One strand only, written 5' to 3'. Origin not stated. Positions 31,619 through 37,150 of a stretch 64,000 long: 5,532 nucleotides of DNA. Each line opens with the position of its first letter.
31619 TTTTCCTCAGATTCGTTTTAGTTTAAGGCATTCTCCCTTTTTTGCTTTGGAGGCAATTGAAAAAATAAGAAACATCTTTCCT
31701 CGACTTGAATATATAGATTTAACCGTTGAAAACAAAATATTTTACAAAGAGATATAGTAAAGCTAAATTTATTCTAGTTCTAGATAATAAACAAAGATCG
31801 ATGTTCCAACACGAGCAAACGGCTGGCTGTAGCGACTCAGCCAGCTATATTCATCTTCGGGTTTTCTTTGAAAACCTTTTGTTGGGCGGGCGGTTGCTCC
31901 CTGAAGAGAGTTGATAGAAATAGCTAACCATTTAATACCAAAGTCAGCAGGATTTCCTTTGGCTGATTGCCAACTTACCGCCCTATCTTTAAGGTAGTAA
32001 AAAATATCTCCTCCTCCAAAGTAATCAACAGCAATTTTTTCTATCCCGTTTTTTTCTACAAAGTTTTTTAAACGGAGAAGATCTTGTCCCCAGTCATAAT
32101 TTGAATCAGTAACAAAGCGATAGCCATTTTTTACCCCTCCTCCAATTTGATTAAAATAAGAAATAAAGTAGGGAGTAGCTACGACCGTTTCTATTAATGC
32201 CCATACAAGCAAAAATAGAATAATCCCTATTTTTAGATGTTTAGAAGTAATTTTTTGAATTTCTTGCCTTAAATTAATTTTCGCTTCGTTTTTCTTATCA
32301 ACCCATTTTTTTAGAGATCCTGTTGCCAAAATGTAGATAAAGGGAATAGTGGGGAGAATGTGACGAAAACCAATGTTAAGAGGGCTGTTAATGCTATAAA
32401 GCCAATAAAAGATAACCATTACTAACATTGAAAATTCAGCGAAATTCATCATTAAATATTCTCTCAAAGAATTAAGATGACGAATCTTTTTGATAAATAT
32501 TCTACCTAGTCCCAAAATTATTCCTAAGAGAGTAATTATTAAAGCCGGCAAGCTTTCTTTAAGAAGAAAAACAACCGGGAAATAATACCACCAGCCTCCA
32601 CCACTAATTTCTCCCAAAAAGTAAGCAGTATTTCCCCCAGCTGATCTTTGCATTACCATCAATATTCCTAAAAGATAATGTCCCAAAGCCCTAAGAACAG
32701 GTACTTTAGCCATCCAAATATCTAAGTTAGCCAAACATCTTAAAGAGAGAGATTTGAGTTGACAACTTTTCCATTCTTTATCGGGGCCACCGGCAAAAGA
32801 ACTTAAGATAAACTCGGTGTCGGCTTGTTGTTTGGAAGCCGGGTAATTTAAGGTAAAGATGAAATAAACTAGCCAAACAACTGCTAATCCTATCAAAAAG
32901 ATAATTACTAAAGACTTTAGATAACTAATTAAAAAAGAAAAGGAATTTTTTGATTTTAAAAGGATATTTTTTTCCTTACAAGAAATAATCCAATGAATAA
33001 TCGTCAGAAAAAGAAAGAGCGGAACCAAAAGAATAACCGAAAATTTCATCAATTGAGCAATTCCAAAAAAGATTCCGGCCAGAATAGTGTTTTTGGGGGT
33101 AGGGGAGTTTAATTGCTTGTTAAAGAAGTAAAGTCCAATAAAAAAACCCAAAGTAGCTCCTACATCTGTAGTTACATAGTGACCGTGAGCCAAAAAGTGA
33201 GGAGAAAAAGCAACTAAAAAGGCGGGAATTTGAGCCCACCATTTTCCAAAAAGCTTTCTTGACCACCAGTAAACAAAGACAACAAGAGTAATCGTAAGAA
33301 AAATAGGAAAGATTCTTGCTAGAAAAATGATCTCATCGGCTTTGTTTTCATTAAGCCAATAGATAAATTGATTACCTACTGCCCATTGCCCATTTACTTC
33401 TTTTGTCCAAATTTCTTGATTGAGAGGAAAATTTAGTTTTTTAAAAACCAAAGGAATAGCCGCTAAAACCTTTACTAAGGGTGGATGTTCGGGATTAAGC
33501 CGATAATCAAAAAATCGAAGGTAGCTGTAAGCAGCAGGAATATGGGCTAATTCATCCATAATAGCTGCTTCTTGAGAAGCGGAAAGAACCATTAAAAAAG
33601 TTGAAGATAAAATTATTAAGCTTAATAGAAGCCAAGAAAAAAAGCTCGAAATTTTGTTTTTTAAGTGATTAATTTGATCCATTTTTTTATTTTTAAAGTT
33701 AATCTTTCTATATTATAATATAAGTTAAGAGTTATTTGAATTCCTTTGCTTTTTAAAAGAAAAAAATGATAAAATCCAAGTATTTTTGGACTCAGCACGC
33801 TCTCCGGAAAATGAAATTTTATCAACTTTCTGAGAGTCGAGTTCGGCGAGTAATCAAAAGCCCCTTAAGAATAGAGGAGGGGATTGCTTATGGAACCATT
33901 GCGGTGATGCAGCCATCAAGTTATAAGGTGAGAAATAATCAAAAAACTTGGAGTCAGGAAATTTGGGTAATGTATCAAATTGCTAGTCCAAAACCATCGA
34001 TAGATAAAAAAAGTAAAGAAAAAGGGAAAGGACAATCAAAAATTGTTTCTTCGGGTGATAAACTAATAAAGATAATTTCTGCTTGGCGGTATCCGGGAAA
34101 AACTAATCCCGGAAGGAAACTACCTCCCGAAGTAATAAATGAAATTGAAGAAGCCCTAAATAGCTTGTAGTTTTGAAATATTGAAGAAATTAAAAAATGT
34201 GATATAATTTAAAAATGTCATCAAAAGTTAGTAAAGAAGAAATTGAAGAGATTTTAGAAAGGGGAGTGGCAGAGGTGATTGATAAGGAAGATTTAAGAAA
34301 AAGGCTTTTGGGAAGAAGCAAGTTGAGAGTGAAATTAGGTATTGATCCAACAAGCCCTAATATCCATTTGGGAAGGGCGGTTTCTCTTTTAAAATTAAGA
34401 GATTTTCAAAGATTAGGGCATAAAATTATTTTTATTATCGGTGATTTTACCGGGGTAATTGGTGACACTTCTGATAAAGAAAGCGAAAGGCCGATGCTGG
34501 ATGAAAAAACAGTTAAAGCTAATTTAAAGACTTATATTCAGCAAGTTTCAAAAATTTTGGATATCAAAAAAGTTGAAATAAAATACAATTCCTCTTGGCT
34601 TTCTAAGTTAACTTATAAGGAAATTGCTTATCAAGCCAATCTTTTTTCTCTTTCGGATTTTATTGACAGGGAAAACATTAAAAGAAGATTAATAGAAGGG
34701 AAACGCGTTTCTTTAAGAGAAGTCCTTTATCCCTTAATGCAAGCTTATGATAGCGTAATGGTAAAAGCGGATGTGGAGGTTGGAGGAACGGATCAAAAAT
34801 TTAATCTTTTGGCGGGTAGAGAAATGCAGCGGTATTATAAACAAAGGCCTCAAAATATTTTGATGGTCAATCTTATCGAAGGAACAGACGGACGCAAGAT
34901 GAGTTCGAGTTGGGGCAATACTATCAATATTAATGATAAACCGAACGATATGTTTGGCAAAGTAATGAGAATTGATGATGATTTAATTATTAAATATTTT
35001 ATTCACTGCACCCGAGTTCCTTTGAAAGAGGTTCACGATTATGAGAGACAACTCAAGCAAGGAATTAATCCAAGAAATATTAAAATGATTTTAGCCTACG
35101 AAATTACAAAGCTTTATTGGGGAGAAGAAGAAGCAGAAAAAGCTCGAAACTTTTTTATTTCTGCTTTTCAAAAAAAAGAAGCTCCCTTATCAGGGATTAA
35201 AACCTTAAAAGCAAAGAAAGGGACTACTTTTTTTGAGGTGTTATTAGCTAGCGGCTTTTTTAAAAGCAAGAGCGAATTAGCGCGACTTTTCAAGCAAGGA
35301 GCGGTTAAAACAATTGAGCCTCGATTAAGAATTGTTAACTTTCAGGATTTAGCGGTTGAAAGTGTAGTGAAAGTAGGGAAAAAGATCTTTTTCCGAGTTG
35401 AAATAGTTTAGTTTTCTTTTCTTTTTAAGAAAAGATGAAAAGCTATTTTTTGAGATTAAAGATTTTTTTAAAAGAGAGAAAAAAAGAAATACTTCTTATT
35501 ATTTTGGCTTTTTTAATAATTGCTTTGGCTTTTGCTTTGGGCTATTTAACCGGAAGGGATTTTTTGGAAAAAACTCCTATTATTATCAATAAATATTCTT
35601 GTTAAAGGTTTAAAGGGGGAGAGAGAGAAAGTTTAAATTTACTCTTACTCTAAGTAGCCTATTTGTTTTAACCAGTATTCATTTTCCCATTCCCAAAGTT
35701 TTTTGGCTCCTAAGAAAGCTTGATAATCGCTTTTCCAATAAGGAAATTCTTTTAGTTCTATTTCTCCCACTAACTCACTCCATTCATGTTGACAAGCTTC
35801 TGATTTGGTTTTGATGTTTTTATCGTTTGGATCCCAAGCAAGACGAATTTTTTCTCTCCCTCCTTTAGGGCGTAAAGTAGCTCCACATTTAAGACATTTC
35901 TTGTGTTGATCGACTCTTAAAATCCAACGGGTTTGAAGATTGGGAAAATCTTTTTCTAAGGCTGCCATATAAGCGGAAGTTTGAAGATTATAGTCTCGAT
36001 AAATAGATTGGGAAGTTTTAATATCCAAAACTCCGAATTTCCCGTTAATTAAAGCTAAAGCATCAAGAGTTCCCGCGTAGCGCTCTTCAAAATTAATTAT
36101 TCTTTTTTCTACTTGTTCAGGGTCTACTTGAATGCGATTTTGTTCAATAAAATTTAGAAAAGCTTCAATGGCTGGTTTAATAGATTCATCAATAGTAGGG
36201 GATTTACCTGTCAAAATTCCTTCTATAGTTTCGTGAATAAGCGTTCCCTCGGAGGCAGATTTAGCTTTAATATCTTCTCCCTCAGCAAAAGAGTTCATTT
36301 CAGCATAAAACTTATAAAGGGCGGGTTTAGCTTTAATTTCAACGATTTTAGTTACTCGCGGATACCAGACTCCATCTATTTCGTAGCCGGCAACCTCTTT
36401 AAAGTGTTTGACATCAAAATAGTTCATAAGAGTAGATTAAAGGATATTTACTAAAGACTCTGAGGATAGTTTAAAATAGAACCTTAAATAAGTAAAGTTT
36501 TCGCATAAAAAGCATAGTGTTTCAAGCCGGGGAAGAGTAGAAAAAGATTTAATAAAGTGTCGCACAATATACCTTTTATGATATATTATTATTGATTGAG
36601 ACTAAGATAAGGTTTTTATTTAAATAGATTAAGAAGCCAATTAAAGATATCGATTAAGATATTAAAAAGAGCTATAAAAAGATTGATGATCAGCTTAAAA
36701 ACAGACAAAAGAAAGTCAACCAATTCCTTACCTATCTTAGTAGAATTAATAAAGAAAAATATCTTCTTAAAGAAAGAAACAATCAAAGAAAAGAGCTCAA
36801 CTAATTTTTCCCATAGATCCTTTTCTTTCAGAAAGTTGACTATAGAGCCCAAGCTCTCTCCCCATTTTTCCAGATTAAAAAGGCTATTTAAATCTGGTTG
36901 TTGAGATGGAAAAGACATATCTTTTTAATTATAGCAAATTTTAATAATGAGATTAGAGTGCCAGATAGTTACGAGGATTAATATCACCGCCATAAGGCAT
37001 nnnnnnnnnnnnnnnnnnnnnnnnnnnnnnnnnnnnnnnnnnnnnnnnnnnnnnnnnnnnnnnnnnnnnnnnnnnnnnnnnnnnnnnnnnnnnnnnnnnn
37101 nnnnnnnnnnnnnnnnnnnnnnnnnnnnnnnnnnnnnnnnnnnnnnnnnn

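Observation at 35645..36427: Stand-alone RecB/Cas4-like PD-(D/E)XK nuclease with Cys cluster, no helicase or CRISPR partner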

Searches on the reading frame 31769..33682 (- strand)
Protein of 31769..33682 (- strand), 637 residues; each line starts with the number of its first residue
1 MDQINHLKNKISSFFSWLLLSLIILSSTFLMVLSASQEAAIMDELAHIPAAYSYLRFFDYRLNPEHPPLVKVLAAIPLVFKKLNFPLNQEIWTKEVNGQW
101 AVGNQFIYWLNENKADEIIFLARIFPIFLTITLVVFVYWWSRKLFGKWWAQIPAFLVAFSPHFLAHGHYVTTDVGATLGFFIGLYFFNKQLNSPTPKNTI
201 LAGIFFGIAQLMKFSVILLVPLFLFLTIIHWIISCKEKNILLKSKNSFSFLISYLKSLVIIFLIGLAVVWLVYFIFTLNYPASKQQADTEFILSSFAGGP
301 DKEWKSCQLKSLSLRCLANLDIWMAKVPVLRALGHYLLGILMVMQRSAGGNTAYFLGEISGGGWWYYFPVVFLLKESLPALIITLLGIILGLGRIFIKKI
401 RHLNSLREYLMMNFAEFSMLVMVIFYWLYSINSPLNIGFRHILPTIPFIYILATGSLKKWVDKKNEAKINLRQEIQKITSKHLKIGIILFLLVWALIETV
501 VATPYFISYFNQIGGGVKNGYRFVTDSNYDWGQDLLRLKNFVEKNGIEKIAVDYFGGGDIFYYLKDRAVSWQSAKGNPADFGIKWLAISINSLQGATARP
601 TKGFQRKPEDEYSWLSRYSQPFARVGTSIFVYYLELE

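Call 29: search_protein_families(library=pfam, proteins=[window:31769-33682:-], max_evalue=0.001)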
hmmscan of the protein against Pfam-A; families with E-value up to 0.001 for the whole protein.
window:31769-33682:- (637 aa): 2 families
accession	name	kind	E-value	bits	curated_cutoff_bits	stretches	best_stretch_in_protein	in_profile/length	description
PF13231.12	PMT_2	-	2.6e-11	44.4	26.1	1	121-230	23-133/160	Dolichyl-phosphate-mannose-protein mannosyltransferase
PF02366.24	PMT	-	6.5e-09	36.2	22.7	1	65-273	44-235/245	Dolichyl-phosphate-mannose-protein mannosyltransferase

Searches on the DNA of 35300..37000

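Call 49: search_rna_families(source=window, start=35300, end=37000, threshold=evalue, max_evalue=1)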
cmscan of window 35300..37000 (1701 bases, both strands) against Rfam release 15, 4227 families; matches with E-value up to 1: 0.
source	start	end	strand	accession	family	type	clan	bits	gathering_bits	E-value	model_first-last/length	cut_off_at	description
